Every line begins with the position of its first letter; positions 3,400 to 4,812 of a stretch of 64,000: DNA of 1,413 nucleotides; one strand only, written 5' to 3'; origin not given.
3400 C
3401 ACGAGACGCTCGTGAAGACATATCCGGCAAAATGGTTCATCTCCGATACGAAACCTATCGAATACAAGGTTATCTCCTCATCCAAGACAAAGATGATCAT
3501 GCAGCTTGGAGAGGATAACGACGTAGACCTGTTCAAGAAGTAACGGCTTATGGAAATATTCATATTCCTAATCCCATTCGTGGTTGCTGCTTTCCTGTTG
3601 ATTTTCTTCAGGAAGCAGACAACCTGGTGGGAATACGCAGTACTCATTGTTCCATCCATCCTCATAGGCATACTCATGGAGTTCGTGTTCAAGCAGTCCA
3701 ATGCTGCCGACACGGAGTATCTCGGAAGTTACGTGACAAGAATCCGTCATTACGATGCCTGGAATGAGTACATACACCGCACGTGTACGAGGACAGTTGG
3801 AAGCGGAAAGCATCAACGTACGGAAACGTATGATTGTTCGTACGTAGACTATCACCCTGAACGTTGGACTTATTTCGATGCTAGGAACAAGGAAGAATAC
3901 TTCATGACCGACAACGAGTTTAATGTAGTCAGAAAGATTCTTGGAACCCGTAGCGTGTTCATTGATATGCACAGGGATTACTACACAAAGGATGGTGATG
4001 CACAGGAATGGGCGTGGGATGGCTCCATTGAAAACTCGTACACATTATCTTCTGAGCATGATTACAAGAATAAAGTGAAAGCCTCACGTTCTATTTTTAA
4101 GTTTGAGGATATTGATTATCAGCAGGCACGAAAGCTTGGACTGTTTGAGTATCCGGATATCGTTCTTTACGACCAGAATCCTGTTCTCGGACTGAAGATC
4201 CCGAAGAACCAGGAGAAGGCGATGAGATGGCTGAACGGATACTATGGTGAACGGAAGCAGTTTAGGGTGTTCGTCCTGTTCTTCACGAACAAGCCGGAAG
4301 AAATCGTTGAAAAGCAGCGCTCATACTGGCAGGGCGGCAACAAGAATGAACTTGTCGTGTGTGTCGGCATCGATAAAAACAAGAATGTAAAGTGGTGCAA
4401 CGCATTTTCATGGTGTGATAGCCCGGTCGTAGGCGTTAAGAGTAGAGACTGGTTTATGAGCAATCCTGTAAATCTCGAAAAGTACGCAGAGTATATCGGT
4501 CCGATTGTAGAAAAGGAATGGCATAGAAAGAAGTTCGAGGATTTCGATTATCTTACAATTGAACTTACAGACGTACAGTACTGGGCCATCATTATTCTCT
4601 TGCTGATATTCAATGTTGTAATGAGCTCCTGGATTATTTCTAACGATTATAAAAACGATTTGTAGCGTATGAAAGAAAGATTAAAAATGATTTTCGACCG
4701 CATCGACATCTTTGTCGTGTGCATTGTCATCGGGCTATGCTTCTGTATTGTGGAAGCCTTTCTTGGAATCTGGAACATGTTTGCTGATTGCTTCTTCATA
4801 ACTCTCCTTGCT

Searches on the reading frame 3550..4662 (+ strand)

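Call 19: search_protein_families(library=phrogs, proteins=[window:3550-4662:+], max_evalue=0.00001)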
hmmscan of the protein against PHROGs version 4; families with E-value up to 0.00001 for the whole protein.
window:3550-4662:+ (371 aa): 2 families
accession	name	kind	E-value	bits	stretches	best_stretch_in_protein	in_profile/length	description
phrog_2087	-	unknown function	7e-52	177.4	1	3-363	4-351/360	-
phrog_23737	-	unknown function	4.3e-08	33.8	1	181-359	10-193/212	-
